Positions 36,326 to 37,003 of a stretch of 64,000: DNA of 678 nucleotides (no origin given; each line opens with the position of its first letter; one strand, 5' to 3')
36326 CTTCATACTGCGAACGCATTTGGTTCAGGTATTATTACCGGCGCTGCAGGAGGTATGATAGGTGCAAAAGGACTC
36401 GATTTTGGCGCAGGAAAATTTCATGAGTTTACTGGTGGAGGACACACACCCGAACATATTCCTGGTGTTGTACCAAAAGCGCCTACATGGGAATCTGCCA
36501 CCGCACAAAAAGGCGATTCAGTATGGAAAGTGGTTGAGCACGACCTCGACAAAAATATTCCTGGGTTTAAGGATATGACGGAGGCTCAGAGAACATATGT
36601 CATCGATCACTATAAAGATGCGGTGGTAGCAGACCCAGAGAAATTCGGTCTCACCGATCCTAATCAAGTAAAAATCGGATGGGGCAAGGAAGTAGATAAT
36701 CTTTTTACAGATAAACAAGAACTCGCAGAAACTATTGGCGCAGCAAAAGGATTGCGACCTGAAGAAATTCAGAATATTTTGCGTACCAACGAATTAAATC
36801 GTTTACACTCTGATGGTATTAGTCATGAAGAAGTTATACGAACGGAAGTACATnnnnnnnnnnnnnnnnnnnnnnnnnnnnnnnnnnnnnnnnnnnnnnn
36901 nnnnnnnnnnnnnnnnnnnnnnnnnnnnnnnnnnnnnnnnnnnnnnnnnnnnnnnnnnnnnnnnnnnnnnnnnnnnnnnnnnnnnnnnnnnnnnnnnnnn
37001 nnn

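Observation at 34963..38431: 1045-aa orphan membrane protein with internal tandem repeats, preceded by a small acidic protein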

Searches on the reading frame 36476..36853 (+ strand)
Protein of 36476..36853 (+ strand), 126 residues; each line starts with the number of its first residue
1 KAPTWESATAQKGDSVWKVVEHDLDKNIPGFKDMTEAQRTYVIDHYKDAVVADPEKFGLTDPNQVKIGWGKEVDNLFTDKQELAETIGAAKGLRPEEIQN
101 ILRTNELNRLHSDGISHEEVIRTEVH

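Call 36: search_solved_structures(query=A4, max_evalue=10, show_alignments=3)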
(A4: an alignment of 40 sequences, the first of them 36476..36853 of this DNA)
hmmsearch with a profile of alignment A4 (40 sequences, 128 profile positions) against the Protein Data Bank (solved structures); distinct sequences matched with E-value up to 10: 26.
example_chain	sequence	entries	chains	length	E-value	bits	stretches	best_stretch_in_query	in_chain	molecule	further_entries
9jo8_A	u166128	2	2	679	8.9e-09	38.3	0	61-111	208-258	TALE repeat protein targeting mitochondiral ND1-L gene. | TALE repeat protein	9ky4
9lcz_A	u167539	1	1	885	1.4e-08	37.6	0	61-111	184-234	Inactivate TOD6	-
9lcx_A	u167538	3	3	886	1.5e-08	37.6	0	61-111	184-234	Inactivate TOD6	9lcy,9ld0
9ld1_A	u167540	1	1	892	1.9e-08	37.2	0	61-111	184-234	inactivate TOD4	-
2ypf_A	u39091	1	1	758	9e-08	35.1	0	61-109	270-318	AVRBS3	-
3ugm_A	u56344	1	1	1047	4e-06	29.7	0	61-109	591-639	TAL effector AvrBs3/PthA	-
4osk_A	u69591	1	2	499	1.5e-05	27.9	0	62-111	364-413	Hax3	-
4gjp_A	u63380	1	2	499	5.3e-05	26.1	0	63-111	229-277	Hax3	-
6jtq_A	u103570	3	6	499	5.9e-05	25.9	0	61-111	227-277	TAL effector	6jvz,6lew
6jw3_A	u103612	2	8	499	0.0001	25.2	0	63-111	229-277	TAL effector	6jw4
6jw5_A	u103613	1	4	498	0.00011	25.1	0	63-111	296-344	TAL effector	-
6jw0_A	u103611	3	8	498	0.00013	24.8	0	63-111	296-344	TAL effector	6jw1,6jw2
4osj_A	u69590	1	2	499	0.00031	23.6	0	63-111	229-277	Hax3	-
4gg4_A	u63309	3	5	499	0.00044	23.1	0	61-109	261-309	Hax3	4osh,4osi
4osr_A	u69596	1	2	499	0.00057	22.8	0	61-109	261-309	Hax3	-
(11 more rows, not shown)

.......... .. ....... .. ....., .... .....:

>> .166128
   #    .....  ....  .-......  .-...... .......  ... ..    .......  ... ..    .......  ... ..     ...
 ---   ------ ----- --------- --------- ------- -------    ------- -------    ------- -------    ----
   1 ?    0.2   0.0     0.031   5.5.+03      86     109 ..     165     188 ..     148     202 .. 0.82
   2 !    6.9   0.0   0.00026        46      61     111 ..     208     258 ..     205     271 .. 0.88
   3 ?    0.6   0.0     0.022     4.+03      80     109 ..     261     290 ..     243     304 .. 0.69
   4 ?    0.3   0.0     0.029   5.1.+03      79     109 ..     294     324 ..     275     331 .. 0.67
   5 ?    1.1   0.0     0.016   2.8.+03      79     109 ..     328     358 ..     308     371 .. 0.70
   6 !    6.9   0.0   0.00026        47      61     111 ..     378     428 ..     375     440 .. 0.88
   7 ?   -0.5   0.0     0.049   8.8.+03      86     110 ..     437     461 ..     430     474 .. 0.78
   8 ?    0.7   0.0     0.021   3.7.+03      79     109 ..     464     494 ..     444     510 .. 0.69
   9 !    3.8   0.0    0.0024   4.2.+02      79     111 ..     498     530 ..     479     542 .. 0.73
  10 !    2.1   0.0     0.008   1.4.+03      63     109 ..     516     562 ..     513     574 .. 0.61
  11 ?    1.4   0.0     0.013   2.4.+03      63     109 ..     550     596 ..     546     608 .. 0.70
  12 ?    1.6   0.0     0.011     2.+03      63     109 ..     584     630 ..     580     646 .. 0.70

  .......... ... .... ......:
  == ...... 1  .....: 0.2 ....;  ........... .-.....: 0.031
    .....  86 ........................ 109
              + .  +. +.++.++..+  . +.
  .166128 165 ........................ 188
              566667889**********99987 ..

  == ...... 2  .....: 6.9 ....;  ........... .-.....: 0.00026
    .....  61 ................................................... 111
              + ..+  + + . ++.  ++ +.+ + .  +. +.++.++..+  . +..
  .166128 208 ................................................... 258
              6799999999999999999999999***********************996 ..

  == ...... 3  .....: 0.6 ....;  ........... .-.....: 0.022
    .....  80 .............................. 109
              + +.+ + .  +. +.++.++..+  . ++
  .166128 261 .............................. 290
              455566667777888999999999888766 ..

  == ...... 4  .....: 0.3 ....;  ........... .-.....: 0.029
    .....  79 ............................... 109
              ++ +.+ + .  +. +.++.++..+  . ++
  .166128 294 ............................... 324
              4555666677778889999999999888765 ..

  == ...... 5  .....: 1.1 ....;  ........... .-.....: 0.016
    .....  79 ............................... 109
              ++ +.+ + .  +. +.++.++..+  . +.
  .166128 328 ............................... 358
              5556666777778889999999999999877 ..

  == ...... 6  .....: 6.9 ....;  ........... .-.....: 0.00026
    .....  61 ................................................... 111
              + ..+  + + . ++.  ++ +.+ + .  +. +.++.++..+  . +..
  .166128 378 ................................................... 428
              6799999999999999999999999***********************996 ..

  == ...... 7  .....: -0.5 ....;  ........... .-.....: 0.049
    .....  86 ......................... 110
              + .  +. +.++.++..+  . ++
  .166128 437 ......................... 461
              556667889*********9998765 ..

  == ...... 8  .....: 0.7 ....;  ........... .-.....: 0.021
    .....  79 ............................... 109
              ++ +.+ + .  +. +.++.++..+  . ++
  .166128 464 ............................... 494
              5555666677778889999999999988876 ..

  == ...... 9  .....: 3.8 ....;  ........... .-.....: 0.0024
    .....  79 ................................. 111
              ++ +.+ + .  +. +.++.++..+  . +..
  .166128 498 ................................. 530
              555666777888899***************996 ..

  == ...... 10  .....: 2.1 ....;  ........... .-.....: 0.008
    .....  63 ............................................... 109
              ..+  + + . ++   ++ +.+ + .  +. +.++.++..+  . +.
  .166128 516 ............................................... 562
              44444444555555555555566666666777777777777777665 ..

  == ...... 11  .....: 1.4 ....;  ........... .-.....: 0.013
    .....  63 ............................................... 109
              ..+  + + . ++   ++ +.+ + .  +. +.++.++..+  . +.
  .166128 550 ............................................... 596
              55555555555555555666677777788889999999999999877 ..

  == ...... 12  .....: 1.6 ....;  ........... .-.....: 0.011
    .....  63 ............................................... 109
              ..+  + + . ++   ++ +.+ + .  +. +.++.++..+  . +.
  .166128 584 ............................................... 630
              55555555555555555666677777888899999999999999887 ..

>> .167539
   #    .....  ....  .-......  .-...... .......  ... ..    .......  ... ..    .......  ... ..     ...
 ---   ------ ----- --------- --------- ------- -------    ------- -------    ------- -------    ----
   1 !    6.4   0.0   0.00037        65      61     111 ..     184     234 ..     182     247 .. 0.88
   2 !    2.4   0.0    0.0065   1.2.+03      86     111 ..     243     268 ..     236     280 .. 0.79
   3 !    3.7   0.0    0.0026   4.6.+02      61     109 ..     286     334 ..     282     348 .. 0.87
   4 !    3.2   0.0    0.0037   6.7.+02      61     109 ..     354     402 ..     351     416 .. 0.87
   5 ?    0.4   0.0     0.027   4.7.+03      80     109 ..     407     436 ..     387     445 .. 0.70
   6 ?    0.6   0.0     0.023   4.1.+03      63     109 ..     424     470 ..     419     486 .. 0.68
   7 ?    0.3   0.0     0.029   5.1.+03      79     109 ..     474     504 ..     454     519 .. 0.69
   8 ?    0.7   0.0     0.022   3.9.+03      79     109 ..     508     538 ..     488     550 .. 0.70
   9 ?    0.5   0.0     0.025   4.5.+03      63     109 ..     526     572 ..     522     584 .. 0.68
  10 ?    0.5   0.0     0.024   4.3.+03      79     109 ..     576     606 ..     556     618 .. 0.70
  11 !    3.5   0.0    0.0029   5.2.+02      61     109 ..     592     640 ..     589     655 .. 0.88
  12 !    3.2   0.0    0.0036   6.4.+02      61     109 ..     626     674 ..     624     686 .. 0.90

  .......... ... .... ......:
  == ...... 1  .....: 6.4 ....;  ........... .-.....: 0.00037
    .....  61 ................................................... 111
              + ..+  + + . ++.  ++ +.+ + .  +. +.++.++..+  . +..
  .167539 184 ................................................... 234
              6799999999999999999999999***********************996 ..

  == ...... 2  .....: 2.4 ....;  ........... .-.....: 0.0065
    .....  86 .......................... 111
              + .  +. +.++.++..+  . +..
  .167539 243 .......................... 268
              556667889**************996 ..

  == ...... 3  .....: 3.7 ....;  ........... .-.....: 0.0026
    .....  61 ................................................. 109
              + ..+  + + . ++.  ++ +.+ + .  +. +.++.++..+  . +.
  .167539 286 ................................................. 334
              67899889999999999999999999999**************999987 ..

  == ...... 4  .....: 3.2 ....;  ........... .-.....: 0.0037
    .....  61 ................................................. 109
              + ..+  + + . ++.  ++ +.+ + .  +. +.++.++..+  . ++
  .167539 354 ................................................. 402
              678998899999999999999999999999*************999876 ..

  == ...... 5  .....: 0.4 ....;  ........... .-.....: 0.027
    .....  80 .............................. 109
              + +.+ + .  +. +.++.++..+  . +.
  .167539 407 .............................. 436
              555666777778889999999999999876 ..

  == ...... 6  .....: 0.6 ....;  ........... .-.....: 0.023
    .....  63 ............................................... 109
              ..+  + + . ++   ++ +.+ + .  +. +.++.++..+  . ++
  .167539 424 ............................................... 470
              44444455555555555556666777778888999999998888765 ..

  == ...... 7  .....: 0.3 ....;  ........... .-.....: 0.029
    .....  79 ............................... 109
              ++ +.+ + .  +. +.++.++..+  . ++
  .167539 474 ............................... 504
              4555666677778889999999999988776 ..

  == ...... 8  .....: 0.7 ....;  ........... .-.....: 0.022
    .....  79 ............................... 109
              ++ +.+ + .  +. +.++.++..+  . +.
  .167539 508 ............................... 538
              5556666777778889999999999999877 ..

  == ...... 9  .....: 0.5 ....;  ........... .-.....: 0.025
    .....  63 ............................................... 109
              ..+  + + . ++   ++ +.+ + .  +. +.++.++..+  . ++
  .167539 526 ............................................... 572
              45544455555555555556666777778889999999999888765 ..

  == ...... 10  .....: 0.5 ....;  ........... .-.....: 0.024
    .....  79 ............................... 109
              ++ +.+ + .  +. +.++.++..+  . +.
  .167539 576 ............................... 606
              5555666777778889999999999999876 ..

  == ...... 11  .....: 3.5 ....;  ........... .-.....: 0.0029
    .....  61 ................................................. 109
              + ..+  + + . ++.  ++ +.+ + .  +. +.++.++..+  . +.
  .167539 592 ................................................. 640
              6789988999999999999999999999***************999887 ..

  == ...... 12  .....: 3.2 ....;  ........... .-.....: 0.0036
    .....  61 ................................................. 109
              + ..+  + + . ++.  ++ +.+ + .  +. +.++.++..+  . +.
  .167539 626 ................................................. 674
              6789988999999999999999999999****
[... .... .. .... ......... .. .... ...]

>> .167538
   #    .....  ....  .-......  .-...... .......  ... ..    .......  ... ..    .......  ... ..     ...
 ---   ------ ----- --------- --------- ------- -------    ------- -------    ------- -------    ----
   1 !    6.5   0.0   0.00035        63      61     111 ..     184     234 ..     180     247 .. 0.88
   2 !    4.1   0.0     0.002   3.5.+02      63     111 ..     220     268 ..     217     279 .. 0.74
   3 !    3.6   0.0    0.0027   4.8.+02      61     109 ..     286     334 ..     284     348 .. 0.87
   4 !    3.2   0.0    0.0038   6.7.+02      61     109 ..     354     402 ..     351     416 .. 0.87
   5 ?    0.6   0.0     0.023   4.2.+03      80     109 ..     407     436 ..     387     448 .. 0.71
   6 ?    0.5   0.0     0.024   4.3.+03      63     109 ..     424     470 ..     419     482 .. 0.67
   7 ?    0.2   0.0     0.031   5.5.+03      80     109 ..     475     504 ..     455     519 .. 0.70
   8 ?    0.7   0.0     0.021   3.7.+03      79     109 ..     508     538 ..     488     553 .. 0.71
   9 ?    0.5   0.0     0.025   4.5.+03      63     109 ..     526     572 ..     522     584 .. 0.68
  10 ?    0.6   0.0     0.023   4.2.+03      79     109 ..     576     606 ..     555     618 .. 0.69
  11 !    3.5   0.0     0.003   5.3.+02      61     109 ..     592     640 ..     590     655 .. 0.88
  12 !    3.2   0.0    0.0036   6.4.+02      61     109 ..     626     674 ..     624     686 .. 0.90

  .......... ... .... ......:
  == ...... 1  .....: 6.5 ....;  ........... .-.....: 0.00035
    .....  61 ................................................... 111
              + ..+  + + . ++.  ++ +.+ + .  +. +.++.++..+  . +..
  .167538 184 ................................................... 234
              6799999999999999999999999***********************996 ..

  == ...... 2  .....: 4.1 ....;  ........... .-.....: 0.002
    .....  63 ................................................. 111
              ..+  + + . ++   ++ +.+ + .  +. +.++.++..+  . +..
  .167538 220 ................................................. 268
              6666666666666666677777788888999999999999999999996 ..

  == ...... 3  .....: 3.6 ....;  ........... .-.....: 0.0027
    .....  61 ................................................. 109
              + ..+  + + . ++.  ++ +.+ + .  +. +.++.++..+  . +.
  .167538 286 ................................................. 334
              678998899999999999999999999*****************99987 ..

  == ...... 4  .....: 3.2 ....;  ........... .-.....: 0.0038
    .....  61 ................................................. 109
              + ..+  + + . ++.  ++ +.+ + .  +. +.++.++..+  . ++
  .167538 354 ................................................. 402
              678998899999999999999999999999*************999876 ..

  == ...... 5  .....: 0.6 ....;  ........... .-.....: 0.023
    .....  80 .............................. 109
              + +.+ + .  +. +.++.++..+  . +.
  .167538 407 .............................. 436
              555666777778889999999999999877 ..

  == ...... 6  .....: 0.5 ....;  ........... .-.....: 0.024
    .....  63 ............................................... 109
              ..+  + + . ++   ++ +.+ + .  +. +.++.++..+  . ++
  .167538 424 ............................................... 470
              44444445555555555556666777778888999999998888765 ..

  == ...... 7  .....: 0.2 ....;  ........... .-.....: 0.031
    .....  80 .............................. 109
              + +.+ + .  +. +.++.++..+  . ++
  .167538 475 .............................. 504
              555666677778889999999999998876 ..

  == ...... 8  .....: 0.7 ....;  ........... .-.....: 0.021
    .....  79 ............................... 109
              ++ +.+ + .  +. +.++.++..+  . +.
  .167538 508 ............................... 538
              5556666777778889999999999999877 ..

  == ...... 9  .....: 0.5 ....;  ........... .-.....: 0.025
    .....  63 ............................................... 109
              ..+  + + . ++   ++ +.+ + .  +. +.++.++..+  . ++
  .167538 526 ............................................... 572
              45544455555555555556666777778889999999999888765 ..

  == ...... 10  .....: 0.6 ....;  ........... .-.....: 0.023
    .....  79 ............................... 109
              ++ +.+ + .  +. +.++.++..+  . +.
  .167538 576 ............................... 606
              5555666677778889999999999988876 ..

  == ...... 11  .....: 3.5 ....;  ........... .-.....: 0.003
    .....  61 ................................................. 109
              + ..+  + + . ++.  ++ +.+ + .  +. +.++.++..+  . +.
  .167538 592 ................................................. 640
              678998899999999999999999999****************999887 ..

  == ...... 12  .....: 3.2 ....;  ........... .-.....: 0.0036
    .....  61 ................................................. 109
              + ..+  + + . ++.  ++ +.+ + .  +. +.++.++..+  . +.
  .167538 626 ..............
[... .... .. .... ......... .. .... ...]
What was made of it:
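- Closest known: LysM. Same: A '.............' stretch in relatives resembles the LysM alpha2-beta2 end (call 36).
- SafA LysM matches the second half at E 0.012 (call 36).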

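Call 43: predict_structure(alignment_id=A4)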
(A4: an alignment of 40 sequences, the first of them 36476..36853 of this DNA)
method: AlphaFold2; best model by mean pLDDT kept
length: 126 residues; sequences in the alignment: 40
mean_pLDDT: 84.5   pTM: 0.74
mean pLDDT of the five models: 84.5, 82.6, 82.1, 80.2, 76.8
residues with pLDDT >= 90: 76; 70-90: 32; 50-70: 6; < 50: 12
segments of 3 or more residues with pLDDT < 50: 114-124
pLDDT, mean of each block of 10 residues (from residue 1): 81 90 93 94 94 92 89 89 94 93 84 45 44
secondary structure, 60 per line:
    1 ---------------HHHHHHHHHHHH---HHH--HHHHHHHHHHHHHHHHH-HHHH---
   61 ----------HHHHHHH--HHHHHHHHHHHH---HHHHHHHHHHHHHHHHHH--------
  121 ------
elements in order: H16-27 H36-52 H54-57 H71-77 H80-91 H95-112
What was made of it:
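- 36494..36808 (+): aa 401-505: family signature domain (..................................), helical. Its first 16 residues match the beta1-alpha1 half of LysM. AlphaFold2 pLDDT 84.5, pTM 0.74 (call 43).
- On LysM (PF01476): The AlphaFold2 model has helices where alpha1 and alpha2 would lie but no strands (call 43).
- The AlphaFold2 model has no beta strands (call 43).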

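Call 64: search_protein_families(library=pfam, proteins=[window:36476-36853:+], max_evalue=10)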
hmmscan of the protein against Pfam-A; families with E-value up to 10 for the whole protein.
window:36476-36853:+ (126 aa): 0 families

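Call 67: fold_search(model_id=the predicted structure, library=pdb)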
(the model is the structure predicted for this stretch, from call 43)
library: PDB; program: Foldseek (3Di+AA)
matches with E <= 10: 160; with E <= 0.001: 0
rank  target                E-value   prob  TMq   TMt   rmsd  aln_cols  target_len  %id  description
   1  8fav_A                8.8e-01  0.06  0.19  0.12  15.7       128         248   16  HUMAN RETENOID-RELATED ORPHAN RECEPTOR-GAMMA (RORC2) LIGAND-BINDING DOMAIN IN COMPLEX WITH COMPOUND 5 ANDINDAZOLE ACID (released 2023-03-01)
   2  5w4v_D                1.1e+00  0.11  0.26  0.18  13.8       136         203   11  Structure of RORgt bound to a tertiary alcohol (released 2017-12-27)
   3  1pq6_C                1.1e+00  0.07  0.21  0.15  16.2       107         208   12  HUMAN LXR BETA HORMONE RECEPTOR / GW3965 COMPLEX (released 2003-09-09)
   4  5ntp                  1.3e+00  0.07  0.22  0.14  15.7       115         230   14  Structural states of RORgt: X-ray elucidation of molecular mechanisms and binding interactions for natural and synthetic (released 2017-06-21)
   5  1gjv                  1.3e+00  0.07  0.23  0.11  12.9       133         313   16  Branched-chain alpha-ketoacid dehydrogenase kinase (BCK) complxed with ATP-gamma-S (released 2001-10-11)
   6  5w4v_E                1.4e+00  0.08  0.24  0.16  15.7       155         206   13  Structure of RORgt bound to a tertiary alcohol (released 2017-12-27)
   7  3a2i                  1.5e+00  0.08  0.23  0.13  13.9        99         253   16  Crystal structure of the human vitamin D receptor (H305F) ligand binding domain complexed with TEI-9647 (released 2010-05-26)
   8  5w4v_F                1.5e+00  0.07  0.23  0.16  15.3       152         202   10  Structure of RORgt bound to a tertiary alcohol (released 2017-12-27)
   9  5q0q_C                1.6e+00  0.09  0.22  0.14  14.6        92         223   14  Ligand binding to FARNESOID-X-RECEPTOR (released 2017-07-05)
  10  1pq9_C                1.6e+00  0.06  0.21  0.14  15.8       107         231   11  HUMAN LXR BETA HORMONE RECEPTOR COMPLEXED WITH T0901317 COMPLEX (released 2003-09-09)
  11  8fb2_B                1.8e+00  0.04  0.20  0.12  16.4       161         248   13  HUMAN RETENOID-RELATED ORPHAN RECEPTOR-GAMMA (RORC2) LIGAND-BINDING DOMAIN IN COMPLEX WITH COMPOUND 8 ANDINDAZOLE ACID (released 2023-03-01)
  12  5m96_A                1.9e+00  0.08  0.24  0.15  14.4       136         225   12  Synthesis and biological evaluation of new triazolo and imidazolopyridine RORgt inverse agonists (released 2016-12-14)
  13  5q0n_C                2.3e+00  0.08  0.23  0.14  18.2       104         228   13  Ligand binding to FARNESOID-X-RECEPTOR (released 2017-07-05)
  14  8hd3_A                2.3e+00  0.08  0.23  0.13  17.8       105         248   13  Farnesoid X Receptor Agonists_FXR fused with a HD3 peptide (released 2023-11-08)
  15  6k9g_B                2.3e+00  0.06  0.23  0.15  14.6       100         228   12  Human LXR-beta in complex with an agonist (released 2020-04-22)
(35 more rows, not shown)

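Call 72: find_related_loci(query=A8, collection=metagenome_contigs, flank=8000)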
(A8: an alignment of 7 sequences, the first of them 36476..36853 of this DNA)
Query A8 (126 aa) in metagenome_contigs; peptide patterns used: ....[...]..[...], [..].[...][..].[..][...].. (x = any residue, [..] = any of these).
599 stretches matched a pattern (row limit reached: there are more); 17 encode a relative of the query (tblastn E <= 1e-3); 17 distinct loci.
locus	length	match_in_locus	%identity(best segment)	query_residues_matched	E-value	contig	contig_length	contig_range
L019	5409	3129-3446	55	3-105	1e-36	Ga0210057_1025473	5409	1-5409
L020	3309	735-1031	41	9-106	4e-24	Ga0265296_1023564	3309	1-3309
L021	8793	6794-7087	43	10-106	5e-22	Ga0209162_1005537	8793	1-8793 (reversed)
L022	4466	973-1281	43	10-107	2e-20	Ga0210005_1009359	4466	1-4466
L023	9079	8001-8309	43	10-107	2e-20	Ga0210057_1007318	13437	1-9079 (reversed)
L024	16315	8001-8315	40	3-106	3e-19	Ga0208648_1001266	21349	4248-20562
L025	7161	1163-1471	39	6-107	3e-19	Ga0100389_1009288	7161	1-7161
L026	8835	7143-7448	37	6-107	2e-15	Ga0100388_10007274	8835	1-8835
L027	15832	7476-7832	34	11-124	3e-14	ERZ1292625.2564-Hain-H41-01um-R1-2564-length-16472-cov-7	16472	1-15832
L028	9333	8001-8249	40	10-93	3e-14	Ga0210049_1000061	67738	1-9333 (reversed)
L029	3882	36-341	31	11-102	4e-11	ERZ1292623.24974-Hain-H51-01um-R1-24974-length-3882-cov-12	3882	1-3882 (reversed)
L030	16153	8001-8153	41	11-59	5e-8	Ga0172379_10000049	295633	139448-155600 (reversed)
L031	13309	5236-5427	38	5-59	5e-8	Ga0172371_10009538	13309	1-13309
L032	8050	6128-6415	32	11-101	1e-7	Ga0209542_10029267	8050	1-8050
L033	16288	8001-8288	32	11-101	1e-7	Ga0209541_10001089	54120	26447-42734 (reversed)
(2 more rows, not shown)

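Call 97: find_related_loci(query=A8, collection=viral_contigs, flank=5000)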
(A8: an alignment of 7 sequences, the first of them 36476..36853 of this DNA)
Query A8 (126 aa) in viral_contigs; peptide patterns used: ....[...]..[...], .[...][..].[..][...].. (x = any residue, [..] = any of these).
285 stretches matched a pattern, but none encodes a relative of the query by tblastn (E <= 1e-3).
